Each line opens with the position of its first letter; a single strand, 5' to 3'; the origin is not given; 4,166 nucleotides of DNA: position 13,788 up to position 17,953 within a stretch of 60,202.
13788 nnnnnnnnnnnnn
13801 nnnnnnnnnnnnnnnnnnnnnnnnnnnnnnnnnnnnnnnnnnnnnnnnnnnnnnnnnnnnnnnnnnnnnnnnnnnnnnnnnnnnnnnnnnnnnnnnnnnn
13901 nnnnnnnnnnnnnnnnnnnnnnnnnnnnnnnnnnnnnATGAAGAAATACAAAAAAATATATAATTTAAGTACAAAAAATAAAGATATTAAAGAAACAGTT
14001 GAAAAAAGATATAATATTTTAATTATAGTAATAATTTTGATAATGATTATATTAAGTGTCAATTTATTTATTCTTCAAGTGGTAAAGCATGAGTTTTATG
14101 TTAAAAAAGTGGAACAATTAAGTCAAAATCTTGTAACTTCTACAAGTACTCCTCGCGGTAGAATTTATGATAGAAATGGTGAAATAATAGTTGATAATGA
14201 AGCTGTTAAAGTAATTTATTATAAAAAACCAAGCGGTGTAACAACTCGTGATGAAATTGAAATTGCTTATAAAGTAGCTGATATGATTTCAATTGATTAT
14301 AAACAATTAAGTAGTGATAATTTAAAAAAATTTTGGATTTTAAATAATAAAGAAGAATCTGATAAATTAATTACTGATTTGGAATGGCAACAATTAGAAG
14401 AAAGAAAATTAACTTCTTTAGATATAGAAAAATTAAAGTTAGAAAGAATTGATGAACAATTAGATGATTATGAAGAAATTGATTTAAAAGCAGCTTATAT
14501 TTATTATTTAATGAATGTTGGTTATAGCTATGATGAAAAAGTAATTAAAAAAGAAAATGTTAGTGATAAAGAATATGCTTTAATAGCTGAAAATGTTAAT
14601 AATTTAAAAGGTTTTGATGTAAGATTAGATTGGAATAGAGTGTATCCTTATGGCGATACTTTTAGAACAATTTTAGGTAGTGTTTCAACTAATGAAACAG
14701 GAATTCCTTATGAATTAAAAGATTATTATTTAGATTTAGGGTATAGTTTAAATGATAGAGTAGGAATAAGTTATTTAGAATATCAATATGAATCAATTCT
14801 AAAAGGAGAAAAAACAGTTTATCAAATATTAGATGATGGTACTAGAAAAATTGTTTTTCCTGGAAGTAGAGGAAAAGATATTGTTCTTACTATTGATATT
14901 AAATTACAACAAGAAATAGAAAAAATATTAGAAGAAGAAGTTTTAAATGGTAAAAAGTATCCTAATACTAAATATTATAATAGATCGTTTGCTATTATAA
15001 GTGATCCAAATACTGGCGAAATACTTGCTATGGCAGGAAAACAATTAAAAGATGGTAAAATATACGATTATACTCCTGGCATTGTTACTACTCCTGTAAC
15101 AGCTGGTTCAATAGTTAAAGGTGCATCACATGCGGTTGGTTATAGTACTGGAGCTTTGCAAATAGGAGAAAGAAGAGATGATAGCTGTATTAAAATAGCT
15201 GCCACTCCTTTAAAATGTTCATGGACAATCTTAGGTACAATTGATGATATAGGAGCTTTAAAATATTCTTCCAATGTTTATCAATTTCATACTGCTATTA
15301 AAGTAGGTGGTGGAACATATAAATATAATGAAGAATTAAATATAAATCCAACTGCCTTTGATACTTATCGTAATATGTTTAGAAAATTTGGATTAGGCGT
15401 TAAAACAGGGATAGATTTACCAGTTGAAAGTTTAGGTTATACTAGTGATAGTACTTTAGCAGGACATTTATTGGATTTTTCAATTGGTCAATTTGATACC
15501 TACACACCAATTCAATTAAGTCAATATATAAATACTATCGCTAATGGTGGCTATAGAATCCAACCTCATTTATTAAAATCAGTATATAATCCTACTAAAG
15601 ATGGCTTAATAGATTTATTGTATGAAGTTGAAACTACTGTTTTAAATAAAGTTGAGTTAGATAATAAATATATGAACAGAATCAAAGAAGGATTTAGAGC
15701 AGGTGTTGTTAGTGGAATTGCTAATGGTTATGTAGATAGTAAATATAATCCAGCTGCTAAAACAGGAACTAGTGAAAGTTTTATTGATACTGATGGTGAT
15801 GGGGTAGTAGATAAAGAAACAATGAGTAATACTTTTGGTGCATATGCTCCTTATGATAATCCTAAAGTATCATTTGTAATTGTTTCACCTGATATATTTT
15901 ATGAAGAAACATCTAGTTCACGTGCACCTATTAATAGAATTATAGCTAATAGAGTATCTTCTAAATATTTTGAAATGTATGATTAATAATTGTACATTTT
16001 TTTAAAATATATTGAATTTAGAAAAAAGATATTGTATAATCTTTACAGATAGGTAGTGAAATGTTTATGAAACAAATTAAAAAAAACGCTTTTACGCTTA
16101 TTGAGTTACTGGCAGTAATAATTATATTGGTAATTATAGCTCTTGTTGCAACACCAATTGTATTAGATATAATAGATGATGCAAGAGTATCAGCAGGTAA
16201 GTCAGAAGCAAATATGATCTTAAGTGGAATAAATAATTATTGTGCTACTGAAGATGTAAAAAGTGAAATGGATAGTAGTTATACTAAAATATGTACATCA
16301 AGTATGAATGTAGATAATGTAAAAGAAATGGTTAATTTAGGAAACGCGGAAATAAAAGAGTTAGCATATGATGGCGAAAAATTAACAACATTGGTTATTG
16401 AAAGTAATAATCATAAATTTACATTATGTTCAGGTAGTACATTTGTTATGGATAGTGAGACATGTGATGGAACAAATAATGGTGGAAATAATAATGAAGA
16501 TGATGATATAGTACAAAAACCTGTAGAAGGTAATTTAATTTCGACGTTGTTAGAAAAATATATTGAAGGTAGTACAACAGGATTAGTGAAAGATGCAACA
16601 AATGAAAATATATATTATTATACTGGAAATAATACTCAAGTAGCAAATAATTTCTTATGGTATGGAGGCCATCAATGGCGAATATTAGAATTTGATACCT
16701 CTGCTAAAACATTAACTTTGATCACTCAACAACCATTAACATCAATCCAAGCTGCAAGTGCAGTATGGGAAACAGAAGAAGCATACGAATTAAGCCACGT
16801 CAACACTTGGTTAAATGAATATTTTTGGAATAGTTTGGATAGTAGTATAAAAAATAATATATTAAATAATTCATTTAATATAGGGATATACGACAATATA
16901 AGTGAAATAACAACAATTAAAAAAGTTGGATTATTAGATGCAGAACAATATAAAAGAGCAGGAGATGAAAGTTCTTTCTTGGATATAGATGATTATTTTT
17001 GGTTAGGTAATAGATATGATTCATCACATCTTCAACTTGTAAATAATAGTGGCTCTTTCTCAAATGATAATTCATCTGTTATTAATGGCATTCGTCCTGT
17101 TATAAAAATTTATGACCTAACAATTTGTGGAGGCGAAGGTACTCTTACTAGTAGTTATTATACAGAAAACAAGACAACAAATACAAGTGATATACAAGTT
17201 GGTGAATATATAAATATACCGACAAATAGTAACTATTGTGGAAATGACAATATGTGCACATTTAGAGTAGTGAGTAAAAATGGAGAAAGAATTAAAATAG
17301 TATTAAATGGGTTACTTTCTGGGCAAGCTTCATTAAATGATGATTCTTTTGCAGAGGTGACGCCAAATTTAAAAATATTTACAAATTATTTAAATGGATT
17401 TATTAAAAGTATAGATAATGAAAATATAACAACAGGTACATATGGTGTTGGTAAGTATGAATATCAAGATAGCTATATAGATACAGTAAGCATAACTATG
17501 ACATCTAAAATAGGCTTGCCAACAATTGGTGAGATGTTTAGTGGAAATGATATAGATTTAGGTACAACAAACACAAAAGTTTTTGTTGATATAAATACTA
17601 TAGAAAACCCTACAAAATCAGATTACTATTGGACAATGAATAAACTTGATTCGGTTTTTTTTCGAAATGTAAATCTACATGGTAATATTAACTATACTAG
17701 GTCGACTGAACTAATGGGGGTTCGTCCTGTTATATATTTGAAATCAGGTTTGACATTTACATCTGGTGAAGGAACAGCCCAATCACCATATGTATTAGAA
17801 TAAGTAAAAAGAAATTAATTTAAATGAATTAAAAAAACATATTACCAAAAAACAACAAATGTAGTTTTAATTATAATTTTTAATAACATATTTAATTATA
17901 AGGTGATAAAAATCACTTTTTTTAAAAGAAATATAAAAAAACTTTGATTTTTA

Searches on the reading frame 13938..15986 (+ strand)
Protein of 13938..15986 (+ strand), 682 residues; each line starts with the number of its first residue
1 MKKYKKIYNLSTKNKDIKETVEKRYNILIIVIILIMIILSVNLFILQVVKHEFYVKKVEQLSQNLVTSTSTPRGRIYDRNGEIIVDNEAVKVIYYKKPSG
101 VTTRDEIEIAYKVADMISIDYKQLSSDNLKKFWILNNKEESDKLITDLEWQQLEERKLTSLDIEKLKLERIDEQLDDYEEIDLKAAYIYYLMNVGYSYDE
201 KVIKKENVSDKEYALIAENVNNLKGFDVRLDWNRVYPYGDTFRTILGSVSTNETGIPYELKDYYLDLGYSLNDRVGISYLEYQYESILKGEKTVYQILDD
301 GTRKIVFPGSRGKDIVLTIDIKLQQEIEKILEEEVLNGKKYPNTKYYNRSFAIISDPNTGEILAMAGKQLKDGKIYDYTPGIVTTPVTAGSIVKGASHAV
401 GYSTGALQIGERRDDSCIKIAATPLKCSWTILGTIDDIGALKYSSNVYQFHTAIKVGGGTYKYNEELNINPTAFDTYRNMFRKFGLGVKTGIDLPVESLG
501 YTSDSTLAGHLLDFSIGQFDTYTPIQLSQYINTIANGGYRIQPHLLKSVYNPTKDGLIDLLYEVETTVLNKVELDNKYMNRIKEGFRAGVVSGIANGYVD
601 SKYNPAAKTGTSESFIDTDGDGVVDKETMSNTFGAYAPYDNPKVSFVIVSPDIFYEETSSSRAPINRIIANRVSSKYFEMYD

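Call 20: search_protein_families(library=pfam, proteins=[window:13938-15986:+], max_evalue=0.01)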
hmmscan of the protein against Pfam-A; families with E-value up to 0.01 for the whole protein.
window:13938-15986:+ (682 aa): 2 families
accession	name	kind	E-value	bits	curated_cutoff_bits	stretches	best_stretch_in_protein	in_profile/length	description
PF00905.27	Transpeptidase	-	1.8e-48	165.7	22.1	1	351-666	2-294/299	Penicillin binding protein transpeptidase domain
PF03717.20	PBP_dimer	-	2.5e-31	109.9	24.4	1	70-298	3-168/180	Penicillin-binding Protein dimerisation domain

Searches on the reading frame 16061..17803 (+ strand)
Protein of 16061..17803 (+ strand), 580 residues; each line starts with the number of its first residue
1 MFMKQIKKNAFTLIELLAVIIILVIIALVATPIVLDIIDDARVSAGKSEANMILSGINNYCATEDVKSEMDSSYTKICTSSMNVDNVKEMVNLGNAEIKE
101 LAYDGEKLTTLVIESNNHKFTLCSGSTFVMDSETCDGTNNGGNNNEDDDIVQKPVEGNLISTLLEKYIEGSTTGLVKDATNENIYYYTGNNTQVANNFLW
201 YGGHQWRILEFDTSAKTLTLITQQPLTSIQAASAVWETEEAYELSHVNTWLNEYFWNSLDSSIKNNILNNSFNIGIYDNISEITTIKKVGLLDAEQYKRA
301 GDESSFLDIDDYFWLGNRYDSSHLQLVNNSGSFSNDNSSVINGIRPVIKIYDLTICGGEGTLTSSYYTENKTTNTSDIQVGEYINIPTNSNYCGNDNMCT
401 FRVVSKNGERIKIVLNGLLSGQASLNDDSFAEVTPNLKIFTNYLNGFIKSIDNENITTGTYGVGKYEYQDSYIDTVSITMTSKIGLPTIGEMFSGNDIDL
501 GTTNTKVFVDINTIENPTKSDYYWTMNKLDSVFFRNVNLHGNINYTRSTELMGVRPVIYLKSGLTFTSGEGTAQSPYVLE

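Call 20: search_protein_families(library=pfam, proteins=[window:16061-17803:+], max_evalue=0.01)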
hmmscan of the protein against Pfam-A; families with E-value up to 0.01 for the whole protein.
window:16061-17803:+ (580 aa): 2 families
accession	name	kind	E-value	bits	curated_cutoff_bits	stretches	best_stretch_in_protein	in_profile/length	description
PF19789.6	DUF6273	-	2.2e-05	24.9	23.5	1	235-278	27-69/172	Domain of unknown function (DUF6273)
PF07963.17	N_methyl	-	0.00026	20.9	21.2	1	7-30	3-26/27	Prokaryotic N-terminal methylation motif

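Call 43: search_protein_families(library=ncbifam, proteins=[window:16061-17803:+], max_evalue=0.1)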
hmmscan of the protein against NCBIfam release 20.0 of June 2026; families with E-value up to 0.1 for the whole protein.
window:16061-17803:+ (580 aa): 7 families
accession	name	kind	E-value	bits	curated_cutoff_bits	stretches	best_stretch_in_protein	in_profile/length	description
TIGR02532.1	IV_pilin_GFxxxE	domain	0.00011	21.9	16.3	1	9-31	2-24/24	prepilin-type N-terminal cleavage/methylation domain-containing protein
NF040999.1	pilin_ComGC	equivalog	0.001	19.3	75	1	9-70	2-63/84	competence type IV pilus major pilin ComGC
NF040982.1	ComGD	equivalog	0.0017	18.8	70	1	8-36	1-29/139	competence type IV pilus minor pilin ComGD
TIGR01710.1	typeII_sec_gspG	equivalog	0.0017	18.3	88.85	1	10-60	2-52/134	type II secretion system major pseudopilin GspG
NF041013.1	T4P_ComGE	equivalog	0.012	15.7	49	1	7-54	2-49/83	competence type IV pilus minor pilin ComGE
NF041775.1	typeIV_PilA_Myxo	equivalog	0.019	14.9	400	1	8-55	10-57/214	type IV pilin protein PilA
NF041002.1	pilin_ComGF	equivalog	0.046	14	80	0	9-34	2-27/139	competence type IV pilus minor pilin ComGF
